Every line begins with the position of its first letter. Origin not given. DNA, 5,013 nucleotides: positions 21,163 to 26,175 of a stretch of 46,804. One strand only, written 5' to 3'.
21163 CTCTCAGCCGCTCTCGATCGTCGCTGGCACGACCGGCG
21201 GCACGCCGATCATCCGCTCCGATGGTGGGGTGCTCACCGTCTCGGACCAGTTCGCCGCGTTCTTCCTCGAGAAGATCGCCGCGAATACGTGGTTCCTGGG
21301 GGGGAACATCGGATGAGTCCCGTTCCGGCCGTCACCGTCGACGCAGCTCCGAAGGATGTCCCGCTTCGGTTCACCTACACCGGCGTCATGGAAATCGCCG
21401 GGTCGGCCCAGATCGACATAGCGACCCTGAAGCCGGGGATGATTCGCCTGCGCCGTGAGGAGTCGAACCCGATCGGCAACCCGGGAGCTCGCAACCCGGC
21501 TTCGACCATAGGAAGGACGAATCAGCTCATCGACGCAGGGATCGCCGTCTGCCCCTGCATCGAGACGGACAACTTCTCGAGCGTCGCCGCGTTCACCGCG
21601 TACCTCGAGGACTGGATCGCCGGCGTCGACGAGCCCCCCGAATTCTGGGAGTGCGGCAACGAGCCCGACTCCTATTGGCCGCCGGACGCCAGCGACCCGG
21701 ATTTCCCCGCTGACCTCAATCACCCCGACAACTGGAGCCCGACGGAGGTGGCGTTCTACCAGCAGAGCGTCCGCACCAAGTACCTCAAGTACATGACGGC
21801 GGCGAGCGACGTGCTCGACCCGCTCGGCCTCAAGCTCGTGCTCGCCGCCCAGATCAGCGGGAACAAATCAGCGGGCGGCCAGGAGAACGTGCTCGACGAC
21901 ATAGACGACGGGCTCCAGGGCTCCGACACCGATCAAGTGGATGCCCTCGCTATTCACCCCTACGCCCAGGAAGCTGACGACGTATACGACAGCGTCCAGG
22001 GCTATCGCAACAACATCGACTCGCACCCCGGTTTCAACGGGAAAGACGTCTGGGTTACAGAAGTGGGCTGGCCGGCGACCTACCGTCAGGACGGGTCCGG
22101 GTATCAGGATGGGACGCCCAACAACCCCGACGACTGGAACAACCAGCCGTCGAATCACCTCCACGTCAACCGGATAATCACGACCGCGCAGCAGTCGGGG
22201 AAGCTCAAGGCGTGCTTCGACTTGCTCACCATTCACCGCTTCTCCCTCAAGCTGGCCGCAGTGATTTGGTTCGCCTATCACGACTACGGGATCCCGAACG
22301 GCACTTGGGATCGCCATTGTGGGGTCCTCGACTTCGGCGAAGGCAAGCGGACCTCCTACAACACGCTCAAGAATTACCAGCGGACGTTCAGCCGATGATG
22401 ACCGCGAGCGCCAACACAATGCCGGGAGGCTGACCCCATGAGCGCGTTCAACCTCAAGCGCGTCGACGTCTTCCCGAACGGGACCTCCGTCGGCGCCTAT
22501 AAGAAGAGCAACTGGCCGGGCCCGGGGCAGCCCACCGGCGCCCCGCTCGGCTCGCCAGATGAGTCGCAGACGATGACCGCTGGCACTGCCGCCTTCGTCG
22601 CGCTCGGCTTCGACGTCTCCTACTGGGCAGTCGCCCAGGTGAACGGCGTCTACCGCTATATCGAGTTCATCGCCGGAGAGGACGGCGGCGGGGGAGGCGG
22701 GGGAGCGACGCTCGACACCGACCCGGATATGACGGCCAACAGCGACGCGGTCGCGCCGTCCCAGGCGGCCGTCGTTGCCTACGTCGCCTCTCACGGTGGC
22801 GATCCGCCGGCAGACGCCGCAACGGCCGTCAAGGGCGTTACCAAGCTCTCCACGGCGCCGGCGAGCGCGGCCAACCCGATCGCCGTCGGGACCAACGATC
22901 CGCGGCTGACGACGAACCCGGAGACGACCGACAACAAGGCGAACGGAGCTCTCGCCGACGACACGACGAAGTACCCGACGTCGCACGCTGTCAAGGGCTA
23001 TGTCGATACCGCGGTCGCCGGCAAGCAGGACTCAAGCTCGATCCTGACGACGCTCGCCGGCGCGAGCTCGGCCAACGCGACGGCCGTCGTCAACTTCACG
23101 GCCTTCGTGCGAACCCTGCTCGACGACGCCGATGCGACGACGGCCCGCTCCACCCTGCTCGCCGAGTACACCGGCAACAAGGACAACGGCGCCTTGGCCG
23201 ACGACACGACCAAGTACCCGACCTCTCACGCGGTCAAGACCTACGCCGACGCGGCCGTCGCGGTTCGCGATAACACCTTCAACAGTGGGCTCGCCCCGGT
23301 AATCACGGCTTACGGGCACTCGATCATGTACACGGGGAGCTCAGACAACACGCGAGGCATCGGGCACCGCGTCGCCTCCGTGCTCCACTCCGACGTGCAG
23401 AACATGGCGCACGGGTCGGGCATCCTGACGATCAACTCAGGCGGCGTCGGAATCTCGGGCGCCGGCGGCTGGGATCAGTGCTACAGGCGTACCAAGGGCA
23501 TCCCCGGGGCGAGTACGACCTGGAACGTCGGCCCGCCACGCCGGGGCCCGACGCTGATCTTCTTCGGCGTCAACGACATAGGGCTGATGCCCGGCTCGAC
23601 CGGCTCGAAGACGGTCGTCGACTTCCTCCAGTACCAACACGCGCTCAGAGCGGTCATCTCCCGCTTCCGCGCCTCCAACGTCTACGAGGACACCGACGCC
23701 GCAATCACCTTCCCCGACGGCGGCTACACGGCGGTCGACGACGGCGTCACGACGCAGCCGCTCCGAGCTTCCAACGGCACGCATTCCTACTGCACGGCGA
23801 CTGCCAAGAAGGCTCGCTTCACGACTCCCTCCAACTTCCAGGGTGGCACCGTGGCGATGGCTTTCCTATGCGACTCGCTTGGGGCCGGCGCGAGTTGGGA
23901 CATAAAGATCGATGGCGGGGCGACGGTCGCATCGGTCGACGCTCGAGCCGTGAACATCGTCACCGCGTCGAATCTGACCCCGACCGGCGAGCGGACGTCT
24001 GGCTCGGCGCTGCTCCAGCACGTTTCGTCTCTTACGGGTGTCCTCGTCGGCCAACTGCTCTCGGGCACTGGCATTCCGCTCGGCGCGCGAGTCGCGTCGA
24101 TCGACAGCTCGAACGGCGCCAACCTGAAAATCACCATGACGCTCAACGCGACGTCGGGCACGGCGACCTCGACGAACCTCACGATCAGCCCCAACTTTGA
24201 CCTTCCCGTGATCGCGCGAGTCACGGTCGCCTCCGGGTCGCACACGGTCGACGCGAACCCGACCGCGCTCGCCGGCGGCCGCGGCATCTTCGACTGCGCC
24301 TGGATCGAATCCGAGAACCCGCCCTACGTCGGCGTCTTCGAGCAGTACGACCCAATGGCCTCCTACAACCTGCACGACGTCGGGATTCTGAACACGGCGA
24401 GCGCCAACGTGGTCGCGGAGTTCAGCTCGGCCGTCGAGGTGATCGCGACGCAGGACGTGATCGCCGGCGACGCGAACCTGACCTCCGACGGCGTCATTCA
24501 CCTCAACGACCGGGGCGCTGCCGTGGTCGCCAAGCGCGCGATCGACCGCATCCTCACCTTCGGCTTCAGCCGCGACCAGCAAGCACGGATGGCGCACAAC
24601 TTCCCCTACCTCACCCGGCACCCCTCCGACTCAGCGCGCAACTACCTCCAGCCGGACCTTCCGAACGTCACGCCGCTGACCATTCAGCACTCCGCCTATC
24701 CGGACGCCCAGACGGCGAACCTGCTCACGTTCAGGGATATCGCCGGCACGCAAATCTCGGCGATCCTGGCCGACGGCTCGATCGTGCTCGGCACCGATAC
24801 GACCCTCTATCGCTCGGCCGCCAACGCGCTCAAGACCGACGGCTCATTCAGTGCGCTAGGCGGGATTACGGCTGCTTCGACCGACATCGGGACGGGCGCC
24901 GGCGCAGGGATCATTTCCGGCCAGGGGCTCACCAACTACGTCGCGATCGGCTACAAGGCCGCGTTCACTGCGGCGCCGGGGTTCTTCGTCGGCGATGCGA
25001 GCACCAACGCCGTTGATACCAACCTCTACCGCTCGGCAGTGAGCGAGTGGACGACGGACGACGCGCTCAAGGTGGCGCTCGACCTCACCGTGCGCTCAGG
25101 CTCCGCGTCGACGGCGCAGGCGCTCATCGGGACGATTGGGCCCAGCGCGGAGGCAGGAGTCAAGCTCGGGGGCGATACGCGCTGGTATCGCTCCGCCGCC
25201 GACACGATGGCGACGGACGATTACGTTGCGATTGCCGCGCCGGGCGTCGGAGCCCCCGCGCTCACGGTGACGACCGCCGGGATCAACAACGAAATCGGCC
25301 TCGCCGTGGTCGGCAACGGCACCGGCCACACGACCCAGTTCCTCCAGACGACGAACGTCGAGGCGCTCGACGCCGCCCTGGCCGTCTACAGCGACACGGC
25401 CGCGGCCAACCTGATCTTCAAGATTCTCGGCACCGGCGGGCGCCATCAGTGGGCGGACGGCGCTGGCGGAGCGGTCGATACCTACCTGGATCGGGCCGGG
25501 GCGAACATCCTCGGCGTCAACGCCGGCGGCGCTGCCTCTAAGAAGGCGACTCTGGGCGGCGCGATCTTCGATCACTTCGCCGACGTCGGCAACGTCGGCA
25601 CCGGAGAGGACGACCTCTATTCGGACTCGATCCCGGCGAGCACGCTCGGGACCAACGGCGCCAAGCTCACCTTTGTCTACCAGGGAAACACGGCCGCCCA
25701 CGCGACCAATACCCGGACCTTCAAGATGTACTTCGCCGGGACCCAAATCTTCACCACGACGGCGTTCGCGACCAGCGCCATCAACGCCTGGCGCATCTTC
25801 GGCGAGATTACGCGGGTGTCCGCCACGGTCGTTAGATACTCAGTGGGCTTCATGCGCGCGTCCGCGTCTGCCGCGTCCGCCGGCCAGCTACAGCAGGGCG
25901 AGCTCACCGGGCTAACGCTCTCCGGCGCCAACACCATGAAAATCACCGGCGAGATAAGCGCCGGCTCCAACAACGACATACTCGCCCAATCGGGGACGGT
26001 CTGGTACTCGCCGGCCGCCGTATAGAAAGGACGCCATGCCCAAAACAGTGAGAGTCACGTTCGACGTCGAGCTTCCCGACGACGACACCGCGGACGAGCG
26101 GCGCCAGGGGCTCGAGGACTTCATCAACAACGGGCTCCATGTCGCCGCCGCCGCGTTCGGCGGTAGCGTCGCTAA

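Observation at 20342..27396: Three proteins between portal and scaffold share an N-terminal FP-x-GT-x-V module fused to different C-terminal parts, alongside a free glycosidase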

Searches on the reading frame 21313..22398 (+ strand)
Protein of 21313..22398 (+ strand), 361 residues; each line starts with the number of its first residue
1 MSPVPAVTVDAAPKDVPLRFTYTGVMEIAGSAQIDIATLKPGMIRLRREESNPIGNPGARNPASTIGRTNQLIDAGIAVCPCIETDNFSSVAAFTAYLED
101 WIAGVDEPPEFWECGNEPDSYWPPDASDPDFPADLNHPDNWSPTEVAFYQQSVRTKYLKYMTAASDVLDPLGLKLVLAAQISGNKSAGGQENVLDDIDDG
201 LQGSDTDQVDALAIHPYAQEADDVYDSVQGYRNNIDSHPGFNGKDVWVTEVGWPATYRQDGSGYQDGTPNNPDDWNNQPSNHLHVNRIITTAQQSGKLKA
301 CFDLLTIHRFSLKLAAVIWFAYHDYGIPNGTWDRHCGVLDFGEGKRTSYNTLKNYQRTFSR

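Call 5: search_protein_families(library=pfam, proteins=[window:21313-22398:+], max_evalue=0.1)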
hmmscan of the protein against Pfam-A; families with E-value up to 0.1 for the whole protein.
window:21313-22398:+ (361 aa): 1 family
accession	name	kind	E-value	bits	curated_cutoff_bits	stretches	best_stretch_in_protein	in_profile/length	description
PF11790.14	Glyco_hydro_cc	-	0.00025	21.1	21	1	206-255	134-175/237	Glycosyl hydrolase catalytic core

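Call 9: search_protein_families(library=phrogs, proteins=[window:21313-22398:+], max_evalue=0.01)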
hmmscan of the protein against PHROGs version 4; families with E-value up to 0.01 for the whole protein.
window:21313-22398:+ (361 aa): 0 families

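Call 28: search_solved_structures(query=window:21313-22398:+, max_evalue=1)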
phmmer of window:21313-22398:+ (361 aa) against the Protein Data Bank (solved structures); distinct sequences matched with E-value up to 1: 1.
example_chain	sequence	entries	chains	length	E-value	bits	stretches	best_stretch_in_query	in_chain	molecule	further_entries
8akp_A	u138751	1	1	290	0.0085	18.3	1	241-264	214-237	catalytic domain of G7048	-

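Call 95: search_protein_families(library=ncbifam, proteins=[window:21313-22398:+], max_evalue=0.01)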
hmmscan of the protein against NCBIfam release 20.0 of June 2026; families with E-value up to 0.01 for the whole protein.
window:21313-22398:+ (361 aa): 0 families

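Call 104: search_dna_similar(query=window:21313-22398:+, collection=phages, mode=protein, max_evalue=0.001, max_rows=10)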
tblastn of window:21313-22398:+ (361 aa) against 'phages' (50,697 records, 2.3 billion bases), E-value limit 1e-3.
No match.

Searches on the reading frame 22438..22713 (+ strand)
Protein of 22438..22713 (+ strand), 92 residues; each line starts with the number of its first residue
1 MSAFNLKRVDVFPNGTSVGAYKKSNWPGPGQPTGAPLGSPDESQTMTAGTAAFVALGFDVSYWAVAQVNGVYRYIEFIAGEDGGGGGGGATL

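Call 58: predict_structure(alignment_id=A2)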
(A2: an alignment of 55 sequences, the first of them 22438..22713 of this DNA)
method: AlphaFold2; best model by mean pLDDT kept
length: 92 residues; sequences in the alignment: 55
mean_pLDDT: 88.1   pTM: 0.76
mean pLDDT of the five models: 88.1, 87.4, 85.9, 85.7, 82.7
residues with pLDDT >= 90: 70; 70-90: 11; 50-70: 3; < 50: 8
segments of 3 or more residues with pLDDT < 50: 84-89
pLDDT, mean of each block of 10 residues (from residue 1): 91 97 90 92 96 94 96 94 52 47
secondary structure, 60 per line:
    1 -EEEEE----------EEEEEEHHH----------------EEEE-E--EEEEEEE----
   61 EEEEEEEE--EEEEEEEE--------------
elements in order: E2-6 E17-22 E42-45 E50-56 E61-68 E71-78

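Call 61: fold_search(model_id=the predicted structure, library=pdb)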
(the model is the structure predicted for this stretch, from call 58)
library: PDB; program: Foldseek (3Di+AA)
matches with E <= 10: 729; with E <= 0.001: 0
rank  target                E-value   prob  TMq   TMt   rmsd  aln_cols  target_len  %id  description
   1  6hyf_C                1.4e-01  0.60  0.35  0.36   8.1        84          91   15  Crystal structure of the third FNIII domain from rat beta4 integrin, a binding site for periaxin (released 2019-05-08)
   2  6msv_H                2.3e-01  0.94  0.48  0.49   4.3        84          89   12  Structure of the 6th type III domain from human fibronectin (released 2019-10-23)
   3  4yef_G                2.4e-01  0.72  0.38  0.43   4.0        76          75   12  beta1 carbohydrate binding module (CBM) of AMP-activated protein kinase (AMPK) in complex with glucosyl-beta-cyclodode (released 2015-06-24)
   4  1cdu                  2.6e-01  0.69  0.36  0.21   4.0        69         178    7  STRUCTURE OF T-CELL SURFACE GLYCOPROTEIN CD4 MUTANT WITH PHE 43 REPLACED BY VAL (released 1997-04-01)
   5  9g8b_A                3.2e-01  0.35  0.35  0.12   7.7        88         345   20  CryoEM structure of the fragment-2 (2892-3236) in the grappling hook protein A (GhpA) in the bacterium Aureispira sp.  (released 2024-10-16)
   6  4cfe_D                3.6e-01  0.54  0.35  0.22   4.1        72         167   12  Structure of full length human AMPK in complex with a small molecule activator, a benzimidazole derivative (991) (released 2013-12-25)
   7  4yef_D                3.6e-01  0.47  0.33  0.38   4.1        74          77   14  beta1 carbohydrate binding module (CBM) of AMP-activated protein kinase (AMPK) in complex with glucosyl-beta-cyclodode (released 2015-06-24)
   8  8gzv_B                4.4e-01  0.75  0.47  0.47   5.0        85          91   12  Klebsiella pneumoniae FtsZ complexed with monobody (P212121) (released 2023-07-19)
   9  5iso_B                4.4e-01  0.51  0.35  0.21   4.1        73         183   12  STRUCTURE OF FULL LENGTH HUMAN AMPK (NON-PHOSPHORYLATED AT T-LOOP) IN COMPLEX WITH A SMALL MOLECULE ACTIVATOR, A BENZI (released 2017-03-29)
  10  5g56                  4.7e-01  0.21  0.28  0.06   6.9        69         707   16  THE TETRA-MODULAR CELLULOSOMAL ARABINOXYLANASE CtXyl5A STRUCTURE AS REVEALED BY X-RAY CRYSTALLOGRAPHY (released 2016-06-29)
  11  5iso_D                5.0e-01  0.51  0.36  0.22   4.0        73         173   12  STRUCTURE OF FULL LENGTH HUMAN AMPK (NON-PHOSPHORYLATED AT T-LOOP) IN COMPLEX WITH A SMALL MOLECULE ACTIVATOR, A BENZI (released 2017-03-29)
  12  3pdd                  5.2e-01  0.35  0.35  0.21   5.1        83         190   17  Structures of Clostridium thermocellum CbhA fibronectin(III)-like modules (released 2011-11-23)
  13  6msv_C                5.5e-01  0.75  0.45  0.48   4.7        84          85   14  Structure of the 6th type III domain from human fibronectin (released 2019-10-23)
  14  4dsy_B                5.5e-01  0.72  0.44  0.11   4.8        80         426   10  Crystal structure of red kidney bean purple acid phosphatase in complex with Maybridge fragment CC24201 (released 2012-09-19)
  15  4cff_B                5.5e-01  0.57  0.37  0.23   3.6        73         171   12  Structure of full length human AMPK in complex with a small molecule activator, a thienopyridone derivative (A-769662) (released 2013-12-25)
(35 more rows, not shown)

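Call 63: fold_search(model_id=the predicted structure, library=viral)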
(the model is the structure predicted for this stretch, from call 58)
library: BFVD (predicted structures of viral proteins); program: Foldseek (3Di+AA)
matches with E <= 10: 405; with E <= 0.001: 0
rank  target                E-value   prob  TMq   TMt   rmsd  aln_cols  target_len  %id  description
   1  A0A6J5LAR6            1.0e-01  0.94  0.46  0.07   4.5        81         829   12  Peptidase_C1 domain containing protein [uncultured Caudovirales phage]
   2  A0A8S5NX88            1.6e-01  1.00  0.55  0.16   2.2        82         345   11  Glycine-rich domain-containing protein [Siphoviridae sp. ctVzN31]
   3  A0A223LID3            1.6e-01  0.84  0.43  0.18   4.6        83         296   14  Putative virion structural protein [Erwinia phage vB_EamM_RisingSun]
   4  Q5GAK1                1.6e-01  0.63  0.38  0.13   8.4        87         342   17  Ig-like domain-containing protein [Grouper iridovirus]
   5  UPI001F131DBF         1.6e-01  0.12  0.21  0.04  14.0       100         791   17  (no name look-up for this kind of identifier)
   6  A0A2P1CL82            1.7e-01  0.87  0.47  0.07   6.9        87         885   16  Tail spike protein [Pantoea phage vB_PagS_Vid5]
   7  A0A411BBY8            2.5e-01  0.87  0.45  0.19   3.5        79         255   14  (no name in the UniProt tables at hand)
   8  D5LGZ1                2.5e-01  0.84  0.49  0.07   7.0        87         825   15  Conserved phage protein [Escherichia phage vB_EcoM_ECO1230-10]
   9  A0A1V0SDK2            2.7e-01  0.60  0.35  0.14   4.6        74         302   11  Calcineurin-like phosphoesterase [Indivirus ILV1]
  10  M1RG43                2.8e-01  0.57  0.39  0.31   6.3        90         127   12  Glycoprotein vIgFam3 [Elephant endotheliotropic herpesvirus 1A]
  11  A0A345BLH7            3.0e-01  0.51  0.39  0.15   5.3        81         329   12  Putative virion structural protein [Erwinia phage Wellington]
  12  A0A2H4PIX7            3.1e-01  0.51  0.39  0.29   8.6        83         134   17  Putative tail fiber protein [Corynebacterium phage phi673]
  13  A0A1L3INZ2            3.5e-01  0.57  0.41  0.20   6.0        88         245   14  E3 CR1-beta [simian adenovirus 55]
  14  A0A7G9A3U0            3.5e-01  0.47  0.38  0.33   5.7        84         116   12  Uncharacterized protein [Bacteriophage sp.]
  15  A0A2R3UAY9            3.9e-01  0.69  0.46  0.10   6.7        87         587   14  (no name in the UniProt tables at hand)
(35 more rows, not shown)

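Call 93: search_solved_structures(query=A2, max_evalue=10)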
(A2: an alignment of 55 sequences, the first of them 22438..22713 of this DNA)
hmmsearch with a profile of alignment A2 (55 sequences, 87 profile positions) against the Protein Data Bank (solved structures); distinct sequences matched with E-value up to 10: 6.
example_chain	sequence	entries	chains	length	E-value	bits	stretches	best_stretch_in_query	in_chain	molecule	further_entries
6mfa_A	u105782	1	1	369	0.034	17.5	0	38-68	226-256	Fibronectin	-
6xay_A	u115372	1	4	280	0.15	15.4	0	26-64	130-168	Fibronectin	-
6x39_A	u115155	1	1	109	0.23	14.8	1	31-64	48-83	Receptor-type tyrosine-protein phosphatase F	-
9p6s_C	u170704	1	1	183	0.45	13.9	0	40-64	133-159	Fibronectin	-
4lxo_A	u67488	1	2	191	0.65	13.4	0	47-64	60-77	Fibronectin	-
6msv_A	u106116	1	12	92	1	12.7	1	38-68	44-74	Fibronectin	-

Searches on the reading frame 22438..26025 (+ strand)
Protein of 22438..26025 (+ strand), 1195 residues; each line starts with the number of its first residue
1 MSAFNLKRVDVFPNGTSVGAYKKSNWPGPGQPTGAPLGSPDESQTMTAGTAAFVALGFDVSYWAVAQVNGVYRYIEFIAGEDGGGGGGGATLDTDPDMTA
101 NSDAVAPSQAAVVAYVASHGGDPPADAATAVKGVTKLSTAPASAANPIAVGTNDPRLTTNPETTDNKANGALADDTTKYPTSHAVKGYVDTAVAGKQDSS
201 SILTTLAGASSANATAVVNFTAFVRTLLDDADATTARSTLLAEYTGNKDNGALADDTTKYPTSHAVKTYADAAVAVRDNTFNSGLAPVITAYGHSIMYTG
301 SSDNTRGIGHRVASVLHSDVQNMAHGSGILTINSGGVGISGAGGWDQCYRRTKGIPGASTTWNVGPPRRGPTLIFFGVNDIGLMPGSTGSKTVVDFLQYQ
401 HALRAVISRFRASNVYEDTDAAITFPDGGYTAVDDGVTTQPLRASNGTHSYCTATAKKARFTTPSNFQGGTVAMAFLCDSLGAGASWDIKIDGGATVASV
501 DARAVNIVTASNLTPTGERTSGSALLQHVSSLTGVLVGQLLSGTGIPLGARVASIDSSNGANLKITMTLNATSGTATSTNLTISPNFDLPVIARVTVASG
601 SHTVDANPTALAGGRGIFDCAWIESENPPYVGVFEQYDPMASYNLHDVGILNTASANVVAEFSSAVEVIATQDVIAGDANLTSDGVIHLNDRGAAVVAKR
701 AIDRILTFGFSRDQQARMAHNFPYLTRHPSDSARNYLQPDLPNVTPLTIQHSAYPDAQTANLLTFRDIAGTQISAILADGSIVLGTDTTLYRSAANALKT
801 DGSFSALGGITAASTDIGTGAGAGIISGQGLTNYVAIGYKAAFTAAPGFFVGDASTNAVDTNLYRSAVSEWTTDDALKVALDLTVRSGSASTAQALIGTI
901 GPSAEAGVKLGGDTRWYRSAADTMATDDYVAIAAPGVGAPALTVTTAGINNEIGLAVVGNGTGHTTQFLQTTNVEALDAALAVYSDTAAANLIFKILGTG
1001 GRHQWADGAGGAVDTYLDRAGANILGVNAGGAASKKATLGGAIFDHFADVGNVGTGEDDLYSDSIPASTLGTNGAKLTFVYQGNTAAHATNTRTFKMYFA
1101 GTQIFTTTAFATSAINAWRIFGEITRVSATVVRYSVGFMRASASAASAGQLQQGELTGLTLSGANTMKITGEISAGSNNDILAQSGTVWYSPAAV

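Call 5: search_protein_families(library=pfam, proteins=[window:22438-26025:+], max_evalue=0.1)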
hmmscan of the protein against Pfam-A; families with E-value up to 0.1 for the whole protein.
window:22438-26025:+ (1195 aa): 1 family
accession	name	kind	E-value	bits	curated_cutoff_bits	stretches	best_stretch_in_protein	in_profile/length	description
PF13354.11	Beta-lactamase2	-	0.034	13.9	22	1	961-1020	62-120/214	Beta-lactamase enzyme family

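Call 9: search_protein_families(library=phrogs, proteins=[window:22438-26025:+], max_evalue=0.01)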
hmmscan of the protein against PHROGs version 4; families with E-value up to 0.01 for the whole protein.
window:22438-26025:+ (1195 aa): 0 families

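Call 25: find_homologous_proteins(query=window:22438-26025:+, max_evalue=0.001)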
Query window:22438-26025:+ (1195 aa): 3 proteins with E <= 0.001 among 8000 candidates.
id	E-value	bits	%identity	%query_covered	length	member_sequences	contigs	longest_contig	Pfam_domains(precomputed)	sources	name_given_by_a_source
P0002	0.0e+0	2597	100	100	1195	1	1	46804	-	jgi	jgi:hypothetical protein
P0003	3.8e-34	136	71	3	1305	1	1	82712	-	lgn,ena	-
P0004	3.9e-10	57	66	2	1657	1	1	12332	-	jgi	jgi:hypothetical protein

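Call 27: search_solved_structures(query=window:22438-26025:+, max_evalue=1)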
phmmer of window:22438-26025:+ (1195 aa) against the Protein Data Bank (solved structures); distinct sequences matched with E-value up to 1: 0.

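Call 95: search_protein_families(library=ncbifam, proteins=[window:22438-26025:+], max_evalue=0.01)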
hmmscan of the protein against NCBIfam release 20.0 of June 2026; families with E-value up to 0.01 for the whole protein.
window:22438-26025:+ (1195 aa): 0 families

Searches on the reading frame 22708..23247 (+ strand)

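Call 73: search_protein_families(library=pfam, proteins=[window:22708-23247:+], max_evalue=1)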
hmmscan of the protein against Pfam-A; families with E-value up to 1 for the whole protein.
window:22708-23247:+ (180 aa): 1 family
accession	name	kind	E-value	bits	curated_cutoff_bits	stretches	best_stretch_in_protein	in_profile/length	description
PF22010.2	OrtA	-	0.22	12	27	0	81-115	23-56/94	AKP thiolase subunit OrtA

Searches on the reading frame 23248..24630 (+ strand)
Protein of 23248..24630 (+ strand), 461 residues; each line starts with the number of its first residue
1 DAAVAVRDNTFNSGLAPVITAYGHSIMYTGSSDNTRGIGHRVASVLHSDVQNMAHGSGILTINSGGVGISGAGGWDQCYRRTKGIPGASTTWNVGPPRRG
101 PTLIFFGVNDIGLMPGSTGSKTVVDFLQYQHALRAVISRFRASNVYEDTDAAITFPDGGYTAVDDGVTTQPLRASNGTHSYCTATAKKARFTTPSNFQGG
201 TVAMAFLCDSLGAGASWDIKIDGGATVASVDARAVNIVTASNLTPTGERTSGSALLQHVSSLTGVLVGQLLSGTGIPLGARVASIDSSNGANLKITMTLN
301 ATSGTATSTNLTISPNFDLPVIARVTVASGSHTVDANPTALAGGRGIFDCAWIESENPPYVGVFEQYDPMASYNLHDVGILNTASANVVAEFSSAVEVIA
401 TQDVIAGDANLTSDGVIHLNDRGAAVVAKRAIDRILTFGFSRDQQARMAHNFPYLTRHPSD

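Call 73: search_protein_families(library=pfam, proteins=[window:23248-24630:+], max_evalue=1)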
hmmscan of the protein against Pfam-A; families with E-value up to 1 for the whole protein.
window:23248-24630:+ (461 aa): 1 family
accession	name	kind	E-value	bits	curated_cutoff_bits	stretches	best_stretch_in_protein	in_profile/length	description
PF13472.12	Lipase_GDSL_2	-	2.9e-05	25.1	32.9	1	21-161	1-117/178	GDSL-like Lipase/Acylhydrolase family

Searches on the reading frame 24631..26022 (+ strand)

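Call 73: search_protein_families(library=pfam, proteins=[window:24631-26022:+], max_evalue=1)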
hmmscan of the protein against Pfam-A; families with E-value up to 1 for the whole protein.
window:24631-26022:+ (464 aa): 1 family
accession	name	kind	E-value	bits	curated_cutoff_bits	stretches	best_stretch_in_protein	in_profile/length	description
PF13354.11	Beta-lactamase2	-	0.013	15.3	22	1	230-289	62-120/214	Beta-lactamase enzyme family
